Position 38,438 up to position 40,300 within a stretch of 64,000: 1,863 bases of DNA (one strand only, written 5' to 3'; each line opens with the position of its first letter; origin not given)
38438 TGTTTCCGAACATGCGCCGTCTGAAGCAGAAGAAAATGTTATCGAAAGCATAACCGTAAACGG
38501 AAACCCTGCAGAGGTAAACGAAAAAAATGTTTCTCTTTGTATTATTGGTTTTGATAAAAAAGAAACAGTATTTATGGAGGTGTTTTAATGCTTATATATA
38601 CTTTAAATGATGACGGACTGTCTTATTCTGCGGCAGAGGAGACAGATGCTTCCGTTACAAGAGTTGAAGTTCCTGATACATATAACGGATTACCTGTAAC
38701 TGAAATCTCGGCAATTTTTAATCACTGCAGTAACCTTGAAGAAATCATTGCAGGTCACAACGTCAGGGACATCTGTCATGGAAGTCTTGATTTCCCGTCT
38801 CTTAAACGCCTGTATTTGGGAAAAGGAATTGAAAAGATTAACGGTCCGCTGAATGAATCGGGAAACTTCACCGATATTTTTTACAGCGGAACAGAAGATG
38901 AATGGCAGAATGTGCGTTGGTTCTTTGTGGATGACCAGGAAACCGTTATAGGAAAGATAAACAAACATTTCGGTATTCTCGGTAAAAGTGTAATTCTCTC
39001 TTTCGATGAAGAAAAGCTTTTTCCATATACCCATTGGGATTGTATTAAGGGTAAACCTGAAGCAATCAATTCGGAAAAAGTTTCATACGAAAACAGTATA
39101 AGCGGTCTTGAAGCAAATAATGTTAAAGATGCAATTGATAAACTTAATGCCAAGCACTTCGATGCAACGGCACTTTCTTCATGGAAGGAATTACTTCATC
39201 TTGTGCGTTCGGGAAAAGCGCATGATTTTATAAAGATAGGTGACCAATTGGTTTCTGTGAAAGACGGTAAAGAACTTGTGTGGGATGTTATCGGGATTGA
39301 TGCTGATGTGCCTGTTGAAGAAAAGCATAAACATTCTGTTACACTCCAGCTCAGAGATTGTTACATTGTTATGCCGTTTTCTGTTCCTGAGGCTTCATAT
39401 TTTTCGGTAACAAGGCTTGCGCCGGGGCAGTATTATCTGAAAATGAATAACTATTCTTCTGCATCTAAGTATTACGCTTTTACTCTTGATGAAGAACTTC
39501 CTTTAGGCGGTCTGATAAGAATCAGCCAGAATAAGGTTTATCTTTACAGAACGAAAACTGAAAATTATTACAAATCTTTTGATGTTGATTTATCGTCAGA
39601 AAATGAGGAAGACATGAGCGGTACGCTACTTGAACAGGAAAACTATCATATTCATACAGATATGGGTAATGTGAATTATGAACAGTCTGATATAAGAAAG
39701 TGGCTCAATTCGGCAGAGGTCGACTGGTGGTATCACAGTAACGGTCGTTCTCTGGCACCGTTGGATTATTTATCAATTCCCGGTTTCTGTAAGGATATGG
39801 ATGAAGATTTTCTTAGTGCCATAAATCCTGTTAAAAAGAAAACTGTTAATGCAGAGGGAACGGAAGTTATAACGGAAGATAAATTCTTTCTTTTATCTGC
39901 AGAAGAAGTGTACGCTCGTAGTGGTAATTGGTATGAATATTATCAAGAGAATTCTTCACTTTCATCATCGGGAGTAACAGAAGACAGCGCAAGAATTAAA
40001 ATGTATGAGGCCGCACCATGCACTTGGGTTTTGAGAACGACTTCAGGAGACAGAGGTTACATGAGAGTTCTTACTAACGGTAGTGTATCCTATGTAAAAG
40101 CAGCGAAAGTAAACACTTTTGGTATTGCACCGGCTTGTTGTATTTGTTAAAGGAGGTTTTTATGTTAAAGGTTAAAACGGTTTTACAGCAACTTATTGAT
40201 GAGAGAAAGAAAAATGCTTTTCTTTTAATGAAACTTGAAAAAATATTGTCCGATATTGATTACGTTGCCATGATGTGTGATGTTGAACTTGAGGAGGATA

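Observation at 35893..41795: LexA-box-fronted orphan phage module: regulators, receptor-binding-like proteins and a lysis cassette with no virion genes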

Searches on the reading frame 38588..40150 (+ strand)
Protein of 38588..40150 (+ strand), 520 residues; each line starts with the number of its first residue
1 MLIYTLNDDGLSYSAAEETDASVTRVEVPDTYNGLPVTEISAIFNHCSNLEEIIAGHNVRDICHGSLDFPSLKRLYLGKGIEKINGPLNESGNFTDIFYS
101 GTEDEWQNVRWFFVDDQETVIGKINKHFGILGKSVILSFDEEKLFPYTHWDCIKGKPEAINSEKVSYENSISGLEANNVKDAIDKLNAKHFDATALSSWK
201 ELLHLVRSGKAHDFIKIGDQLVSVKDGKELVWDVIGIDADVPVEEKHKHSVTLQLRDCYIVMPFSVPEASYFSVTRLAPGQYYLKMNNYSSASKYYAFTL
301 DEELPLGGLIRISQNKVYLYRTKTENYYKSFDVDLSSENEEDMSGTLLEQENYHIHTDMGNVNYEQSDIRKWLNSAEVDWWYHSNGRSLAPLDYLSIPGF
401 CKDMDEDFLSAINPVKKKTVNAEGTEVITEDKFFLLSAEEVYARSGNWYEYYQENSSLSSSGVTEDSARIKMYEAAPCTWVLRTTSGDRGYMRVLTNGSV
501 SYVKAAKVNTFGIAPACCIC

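Call 3: search_protein_families(library=pfam, proteins=[window:38588-40150:+], max_evalue=0.1)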
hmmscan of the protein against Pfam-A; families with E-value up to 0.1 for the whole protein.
window:38588-40150:+ (520 aa): 1 family
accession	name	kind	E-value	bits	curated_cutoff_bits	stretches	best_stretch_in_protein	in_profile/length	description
PF19789.6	DUF6273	-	2.9e-17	63.5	23.5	1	351-519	20-170/172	Domain of unknown function (DUF6273)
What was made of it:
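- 38588..40150 (+): g4: 520-aa protein with an N-terminal BspA/TpLRR-type LRR, a disordered linker and a C-terminal DUF6273 (C-type-lectin-like) domain. Pfam (call 3).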

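Call 4: search_protein_families(library=phrogs, proteins=[window:38588-40150:+], max_evalue=0.01)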
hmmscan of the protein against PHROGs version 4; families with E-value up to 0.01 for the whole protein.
window:38588-40150:+ (520 aa): 3 families
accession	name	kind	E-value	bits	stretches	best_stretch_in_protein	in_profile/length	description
phrog_19280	-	unknown function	2.2e-10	40.8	1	185-519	249-622/623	-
phrog_10993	-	head and packaging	2.5e-05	24.3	1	358-518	53-239/556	Hoc-like head decoration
phrog_6907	-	unknown function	0.0042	18.4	1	137-180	7-54/99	-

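Call 10: find_encoding_contigs(protein=window:38588-40150:+, flank=10000, max_places=10)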
Protein window:38588-40150:+ (520 aa): no gene with exactly this product is on record in the collection.
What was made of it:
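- Tried and rejected: Exact-sequence look-up of g4: nothing on record (call 10).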

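Call 14: find_homologous_proteins(query=window:38588-40150:+)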
Query window:38588-40150:+ (520 aa): 39 proteins with E <= 0.001 among 8000 candidates.
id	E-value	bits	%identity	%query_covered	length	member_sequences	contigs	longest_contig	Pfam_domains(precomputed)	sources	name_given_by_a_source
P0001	0.0e+0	1202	100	100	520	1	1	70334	PF19789.7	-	-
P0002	3.0e-246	836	70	100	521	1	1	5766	PF19789.7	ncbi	-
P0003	4.8e-244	829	69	100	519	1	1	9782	PF19789.7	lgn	-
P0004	6.5e-244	828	69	100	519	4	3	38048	PF19789.7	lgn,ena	-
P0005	7.0e-236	802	66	100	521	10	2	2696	PF19789.7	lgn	-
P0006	1.1e-232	791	66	100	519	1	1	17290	PF19789.7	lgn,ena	-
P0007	1.5e-226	771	65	100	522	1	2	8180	PF19789.7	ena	-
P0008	4.5e-220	750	62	100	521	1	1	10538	PF19789.7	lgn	-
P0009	4.9e-220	750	61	100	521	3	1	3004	PF19789.7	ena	-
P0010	1.1e-214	732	61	100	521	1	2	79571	PF19789.7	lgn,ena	-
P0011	5.3e-213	726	59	100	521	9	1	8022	PF19789.7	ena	-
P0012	1.2e-212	725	60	100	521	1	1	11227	PF19789.7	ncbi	-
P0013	3.3e-211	720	60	100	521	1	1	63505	PF19789.7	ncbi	-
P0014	2.5e-202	691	57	100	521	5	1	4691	PF19789.7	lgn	-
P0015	7.0e-202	690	58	100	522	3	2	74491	PF19789.7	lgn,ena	-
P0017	1.9e-200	685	58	100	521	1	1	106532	PF19789.7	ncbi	-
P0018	6.6e-200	683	56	100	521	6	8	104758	PF19789.7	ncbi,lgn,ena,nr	ncbi:MAG: hypothetical protein IJF20_04665 [Clostridia bacterium]|nr:hypothetical protein [Clostridi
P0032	3.0e-163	562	49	100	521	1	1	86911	PF19789.7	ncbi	-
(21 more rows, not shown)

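Call 15: find_encoding_contigs(protein=P0018, flank=10000, max_places=4)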
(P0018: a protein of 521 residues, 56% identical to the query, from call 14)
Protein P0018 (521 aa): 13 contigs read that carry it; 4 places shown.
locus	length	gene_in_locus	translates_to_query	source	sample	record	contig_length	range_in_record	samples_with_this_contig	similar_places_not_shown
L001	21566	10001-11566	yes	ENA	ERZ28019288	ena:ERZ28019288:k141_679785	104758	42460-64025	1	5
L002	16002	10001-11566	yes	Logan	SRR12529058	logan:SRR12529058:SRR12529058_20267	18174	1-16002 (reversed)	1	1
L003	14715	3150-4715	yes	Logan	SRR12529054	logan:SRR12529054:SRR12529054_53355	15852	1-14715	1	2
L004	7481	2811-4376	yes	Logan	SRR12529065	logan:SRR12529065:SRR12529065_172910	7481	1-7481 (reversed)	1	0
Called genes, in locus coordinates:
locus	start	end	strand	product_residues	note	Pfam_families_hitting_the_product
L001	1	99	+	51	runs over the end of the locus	PF12669:FeoB_associated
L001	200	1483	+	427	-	PF14488:DUF4434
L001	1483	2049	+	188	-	PF02417:Chromate_transp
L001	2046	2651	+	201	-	PF02417:Chromate_transp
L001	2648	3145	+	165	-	PF13673:Acetyltransf_10, PF00583:Acetyltransf_1, PF13508:Acetyltransf_7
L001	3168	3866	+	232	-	-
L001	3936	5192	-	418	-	PF00150:Cellulase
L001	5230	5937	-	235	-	-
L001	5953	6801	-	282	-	-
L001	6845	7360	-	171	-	PF04542:Sigma70_r2 (weak)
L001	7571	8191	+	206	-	-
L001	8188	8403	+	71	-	-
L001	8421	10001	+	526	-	-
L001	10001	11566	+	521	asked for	PF19789:DUF6273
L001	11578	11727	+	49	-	-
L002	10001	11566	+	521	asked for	PF19789:DUF6273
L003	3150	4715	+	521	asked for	PF19789:DUF6273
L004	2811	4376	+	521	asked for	PF19789:DUF6273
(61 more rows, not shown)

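Call 16: find_encoding_contigs(protein=P0017, flank=10000, max_places=2)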
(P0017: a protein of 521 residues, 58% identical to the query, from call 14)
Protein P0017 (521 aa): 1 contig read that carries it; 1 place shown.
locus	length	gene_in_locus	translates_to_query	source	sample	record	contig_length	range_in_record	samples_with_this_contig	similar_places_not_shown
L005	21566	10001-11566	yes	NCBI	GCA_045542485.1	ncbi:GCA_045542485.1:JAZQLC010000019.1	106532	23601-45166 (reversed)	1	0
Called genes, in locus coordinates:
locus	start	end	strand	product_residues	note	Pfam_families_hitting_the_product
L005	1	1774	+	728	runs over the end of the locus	PF01926:MMR_HSR1, PF02421:FeoB_N, PF17910:FeoB_Cyto, PF07670:Gate, PF07664:FeoB_C, PF07670:Gate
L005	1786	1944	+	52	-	PF12669:FeoB_associated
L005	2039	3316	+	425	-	PF14488:DUF4434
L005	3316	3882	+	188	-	PF02417:Chromate_transp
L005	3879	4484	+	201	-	PF02417:Chromate_transp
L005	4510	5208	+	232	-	PF07947:YhhN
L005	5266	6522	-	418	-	PF00150:Cellulase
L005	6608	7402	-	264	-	-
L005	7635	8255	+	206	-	-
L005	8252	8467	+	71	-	-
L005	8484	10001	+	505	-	-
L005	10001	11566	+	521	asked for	PF19789:DUF6273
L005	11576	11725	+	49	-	-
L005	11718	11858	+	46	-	PF09693:Phage_XkdX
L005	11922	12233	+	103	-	-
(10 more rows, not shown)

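Call 17: find_encoding_contigs(protein=P0032, flank=10000, max_places=2)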
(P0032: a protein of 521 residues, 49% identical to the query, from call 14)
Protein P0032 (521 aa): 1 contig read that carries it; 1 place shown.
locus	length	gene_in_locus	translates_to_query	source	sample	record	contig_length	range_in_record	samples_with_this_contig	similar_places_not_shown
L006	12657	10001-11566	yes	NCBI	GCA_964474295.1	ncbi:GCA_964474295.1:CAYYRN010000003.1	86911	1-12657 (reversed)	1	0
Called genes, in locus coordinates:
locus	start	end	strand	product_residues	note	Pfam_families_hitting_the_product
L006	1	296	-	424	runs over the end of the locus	PF00675:Peptidase_M16, PF05193:Peptidase_M16_C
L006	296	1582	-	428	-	PF05193:Peptidase_M16_C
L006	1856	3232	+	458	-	PF03600:CitMHS, PF02040:ArsB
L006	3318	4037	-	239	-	PF03099:BPL_LplA_LipB, PF02237:BPL_C (weak)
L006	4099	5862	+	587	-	PF09852:DUF2079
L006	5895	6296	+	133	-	PF06541:ABC_trans_CmpB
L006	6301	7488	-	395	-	PF02638:GHL10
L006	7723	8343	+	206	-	PF08281:Sigma70_r4_2 (faint)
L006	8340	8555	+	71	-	-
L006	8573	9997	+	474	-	-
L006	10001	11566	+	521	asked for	PF19789:DUF6273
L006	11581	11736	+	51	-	-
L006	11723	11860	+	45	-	PF09693:Phage_XkdX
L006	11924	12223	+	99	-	-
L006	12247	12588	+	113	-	-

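Call 20: find_related_loci(query=A1, collection=genome_contigs, flank=10000)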
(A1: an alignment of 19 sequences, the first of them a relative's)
Query A1 (520 aa) in genome_contigs; peptide patterns used: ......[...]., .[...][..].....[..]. (x = any residue, [..] = any of these).
82 stretches matched a pattern; 12 encode a relative of the query (tblastn E <= 1e-3); 12 distinct loci.
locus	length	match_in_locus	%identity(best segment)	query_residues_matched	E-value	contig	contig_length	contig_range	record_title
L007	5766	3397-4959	70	1-520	0e+0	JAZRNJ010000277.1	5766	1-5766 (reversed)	MAG: Acutalibacteraceae bacterium isolate T1900045410_YK20190100.MAGScoT_cleanbin_000034 SGB_7008_k141_429986, whole gen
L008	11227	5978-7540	60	1-520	0e+0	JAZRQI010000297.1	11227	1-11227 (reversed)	MAG: Acutalibacteraceae bacterium isolate T1900045365_YK20190055.MAGScoT_cleanbin_000008 SGB_6838_k141_250013, whole gen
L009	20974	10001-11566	56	1-520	0e+0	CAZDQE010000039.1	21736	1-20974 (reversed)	MAG TPA_asm: uncultured Eubacteriales bacterium isolate SRP315200_co1_962 genome assembly, contig: NODE_4212_length_2173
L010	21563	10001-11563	56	1-520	0e+0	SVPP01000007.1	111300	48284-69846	MAG: Oscillospiraceae bacterium isolate SIG594 NODE_4168_length_111300_cov_3.129924, whole genome shotgun sequence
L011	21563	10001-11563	58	1-520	0e+0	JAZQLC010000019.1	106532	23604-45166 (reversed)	MAG: Acutalibacteraceae bacterium isolate T1900044611_TS20190077.MAGScoT_cleanbin_000013 SGB_803_k141_159854, whole geno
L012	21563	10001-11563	52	1-520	0e+0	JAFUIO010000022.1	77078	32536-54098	MAG: Clostridia bacterium isolate RGIG4527 Roe_deer_Rectum-1__c2814, whole genome shotgun sequence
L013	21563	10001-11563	51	1-520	0e+0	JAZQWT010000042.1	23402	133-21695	MAG: Acutalibacteraceae bacterium isolate T1900045165_TC20190159.MAGScoT_cleanbin_000006 SGB_5117_k141_51391, whole geno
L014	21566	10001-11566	50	1-520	5e-175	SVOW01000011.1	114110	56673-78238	MAG: Oscillospiraceae bacterium isolate SIG575 NODE_923_length_114110_cov_6.993438, whole genome shotgun sequence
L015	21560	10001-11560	48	1-520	3e-171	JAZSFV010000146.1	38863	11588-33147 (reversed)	MAG: Acutalibacteraceae bacterium isolate T1900044580_TS20190046.MAGScoT_cleanbin_000063 SGB_558_k141_3056336, whole gen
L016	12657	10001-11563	49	1-520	6e-170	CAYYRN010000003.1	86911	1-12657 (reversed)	MAG TPA_asm: uncultured Eubacteriales bacterium isolate SRP225648_co1_582 genome assembly, contig: NODE_352_length_86911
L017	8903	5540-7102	48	1-520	5e-169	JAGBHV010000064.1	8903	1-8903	MAG: Clostridia bacterium isolate RGIG9132 Water_deer_Rectum.Co__c897592, whole genome shotgun sequence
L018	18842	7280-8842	51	1-520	1e-180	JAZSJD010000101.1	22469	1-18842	MAG: Acutalibacteraceae bacterium isolate T1900044566_TS20190032.MAGScoT_cleanbin_000010 SGB_405_k141_1997663, whole gen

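Call 29: predict_structure(alignment_id=A1)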
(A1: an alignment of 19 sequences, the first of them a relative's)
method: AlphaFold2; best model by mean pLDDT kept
length: 520 residues; sequences in the alignment: 19
mean_pLDDT: 76.4   pTM: 0.57
mean pLDDT of the five models: 76.4, 73.9, 73.1, 67.8, 66.4
residues with pLDDT >= 90: 134; 70-90: 245; 50-70: 73; < 50: 68
segments of 3 or more residues with pLDDT < 50: 132-176, 178-181, 190-194, 356-359, 383-387, 506-508
pLDDT, mean of each block of 10 residues (from residue 1): 85 86 84 86 88 89 89 87 83 81 79 67 72 36 32 32 32 44 51 61 82 83 90 93 90 94 60 87 81 87 88 81 79 91 88 51 75 84 51 71 92 92 84 92 75 83 87 89 72 87 59 92
secondary structure, 60 per line:
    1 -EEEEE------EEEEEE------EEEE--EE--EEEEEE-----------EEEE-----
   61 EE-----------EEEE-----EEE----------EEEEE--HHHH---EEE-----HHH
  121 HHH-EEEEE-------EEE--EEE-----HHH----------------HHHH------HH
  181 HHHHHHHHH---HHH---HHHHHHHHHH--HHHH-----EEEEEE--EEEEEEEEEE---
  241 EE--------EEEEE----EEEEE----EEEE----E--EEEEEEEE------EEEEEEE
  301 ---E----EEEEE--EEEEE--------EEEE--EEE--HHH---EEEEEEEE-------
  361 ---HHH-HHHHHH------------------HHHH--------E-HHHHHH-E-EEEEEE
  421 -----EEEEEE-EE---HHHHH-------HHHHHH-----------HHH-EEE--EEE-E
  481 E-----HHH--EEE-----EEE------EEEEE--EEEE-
elements in order: E2-6 E13-18 E25-28 E35-40 E52-55 E74-77 E83-85 E96-100 H103-106 E110-112 H118-123 E125-129 E137-139 E142-144 H169-172 H179-189 H199-208 H211-214 E220-225 E228-237 E251-255 E260-264 E269-272 E280-287 E294-300 E309-313 E316-320 E329-332 E335-337 E346-353 H368-373 H392-395 H406-411 E415-420 E426-431 H438-442 H450-455 E471-473 E476-478 E492-494 E500-502 E509-513 E516-519
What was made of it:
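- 38588..40150 (+): AF2 mean pLDDT 76 (call 29).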

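Call 31: search_dna_similar(query=window:38588-40150:+, collection=phages, mode=protein, max_evalue=0.001, max_rows=15)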
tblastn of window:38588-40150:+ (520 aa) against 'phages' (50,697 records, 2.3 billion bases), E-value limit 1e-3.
Records with a match: 3; places in all: 3; records where one place covers at least 80% of the query: 0.
Best place of each record, by identity: <60% 3.
By first word of the organism name: Bacteriophage 3.
By host as written in the record: - 3.
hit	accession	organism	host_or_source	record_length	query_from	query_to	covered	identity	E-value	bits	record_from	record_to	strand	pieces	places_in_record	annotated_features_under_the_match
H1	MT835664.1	Bacteriophage sp.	human fecal samples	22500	216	519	58%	31.4%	6e-27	121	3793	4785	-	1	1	record has no annotation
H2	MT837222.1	Bacteriophage sp.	human fecal samples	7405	185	505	62%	27.5%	2e-18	95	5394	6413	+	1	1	record has no annotation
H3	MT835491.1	Bacteriophage sp.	human fecal samples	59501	201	520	62%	24.0%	6e-6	56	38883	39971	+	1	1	record has no annotation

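Call 32: fold_search(model_id=the predicted structure, library=pdb)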
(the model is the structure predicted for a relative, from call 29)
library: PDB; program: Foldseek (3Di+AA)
matches with E <= 10: 209; with E <= 0.001: 0
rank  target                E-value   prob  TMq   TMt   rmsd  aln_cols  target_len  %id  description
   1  6mlx_A                1.2e-03  1.00  0.17  0.42   4.1       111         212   21  Crystal structure of T. pallidum Leucine Rich Repeat protein (TpLRR) (released 2019-07-17)
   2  6mlx_C                1.2e-03  0.99  0.14  0.28  10.3       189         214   15  Crystal structure of T. pallidum Leucine Rich Repeat protein (TpLRR) (released 2019-07-17)
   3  6mlx_B                2.7e-03  1.00  0.17  0.38   4.2       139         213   16  Crystal structure of T. pallidum Leucine Rich Repeat protein (TpLRR) (released 2019-07-17)
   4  4a0b_A                6.0e-02  0.15  0.08  0.05  13.9       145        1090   12  Structure of hsDDB1-drDDB2 bound to a 16 bp CPD-duplex (pyrimidine at D-1 position) at 3.8 A resolution (CPD 4) (released 2011-11-30)
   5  8yl7_C                1.5e-01  0.38  0.12  0.15  10.9       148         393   14  EDS1-SAG101-NRG1C heterotrimer (released 2025-01-29)
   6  6nyr_A                2.5e-01  0.10  0.09  0.07  12.3       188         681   13  The crystal structure of CroV588 a novel circular LRR protein structure (released 2020-08-12)
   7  6mky_B                3.1e-01  0.28  0.10  0.18  10.4       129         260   13  Human SDS22 (released 2018-12-12)
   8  6zue_A                3.6e-01  0.08  0.06  0.04  15.7       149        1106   12  Crystal structure of human DDB1 bound to human DCAF1 (amino acid residues 1046-1396) (released 2021-07-28)
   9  6zx9_A                4.3e-01  0.07  0.07  0.04  14.7       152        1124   12  Crystal structure of SIV Vpr,fused to T4 lysozyme, isolated from moustached monkey, bound to human DDB1 and human DCAF (released 2021-07-21)
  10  4h09_B                4.7e-01  0.14  0.10  0.13  13.5       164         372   13  Crystal structure of a leucine-rich repeat protein (EUBVEN_01088) from Eubacterium ventriosum ATCC 27560 at 2.50 A res (released 2012-10-10)
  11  4h09_A                5.9e-01  0.16  0.10  0.14  13.4       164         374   13  Crystal structure of a leucine-rich repeat protein (EUBVEN_01088) from Eubacterium ventriosum ATCC 27560 at 2.50 A res (released 2012-10-10)
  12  8jvz_A                6.2e-01  0.23  0.06  0.44   3.1        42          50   24  Crystal structure of the circular-permutated protein mkaL2_v1_SH3 (released 2024-07-03)
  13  8j78_B                6.9e-01  0.05  0.07  0.06  28.3       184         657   10  Human 3-methylcrotonyl-CoA carboxylase in BCCP-H2 state (released 2024-05-08)
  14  4h09_C                7.3e-01  0.12  0.09  0.12  10.9       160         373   15  Crystal structure of a leucine-rich repeat protein (EUBVEN_01088) from Eubacterium ventriosum ATCC 27560 at 2.50 A res (released 2012-10-10)
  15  1gwb_B                7.7e-01  0.08  0.09  0.14  13.4       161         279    7  STRUCTURE OF GLYCOPROTEIN 1B (released 2003-02-06)
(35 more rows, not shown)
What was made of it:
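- Checked: The 520-aa protein has DUF6273 (63.5 bits) and an N-terminal BspA/TpLRR-type LRR (calls 29, 32).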

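Call 46: find_related_loci(query=A1, collection=viral_contigs, flank=10000)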
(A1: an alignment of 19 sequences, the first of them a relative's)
Query A1 (520 aa) in viral_contigs; peptide patterns used: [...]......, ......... (x = any residue, [..] = any of these).
50 stretches matched a pattern; 11 encode a relative of the query (tblastn E <= 1e-3); 11 distinct loci.
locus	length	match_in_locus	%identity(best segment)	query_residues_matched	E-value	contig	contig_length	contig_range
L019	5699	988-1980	35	217-519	4e-42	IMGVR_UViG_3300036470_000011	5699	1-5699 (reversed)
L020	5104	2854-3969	32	175-519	2e-40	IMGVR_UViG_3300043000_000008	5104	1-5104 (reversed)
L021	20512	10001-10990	35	217-519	3e-39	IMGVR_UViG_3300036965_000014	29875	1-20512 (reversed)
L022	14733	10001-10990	34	217-519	2e-39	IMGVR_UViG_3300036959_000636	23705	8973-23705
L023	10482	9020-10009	34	217-519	3e-39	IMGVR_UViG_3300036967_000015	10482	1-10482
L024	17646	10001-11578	32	99-519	9e-36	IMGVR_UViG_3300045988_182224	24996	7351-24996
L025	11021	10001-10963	30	196-520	2e-35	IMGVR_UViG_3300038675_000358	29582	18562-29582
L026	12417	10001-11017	30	194-519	6e-32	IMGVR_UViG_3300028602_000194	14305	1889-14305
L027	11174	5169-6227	31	197-519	5e-32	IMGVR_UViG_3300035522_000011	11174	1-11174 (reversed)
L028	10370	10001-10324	44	197-308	1e-23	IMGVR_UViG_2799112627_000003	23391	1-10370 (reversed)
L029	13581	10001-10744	43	197-520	2e-14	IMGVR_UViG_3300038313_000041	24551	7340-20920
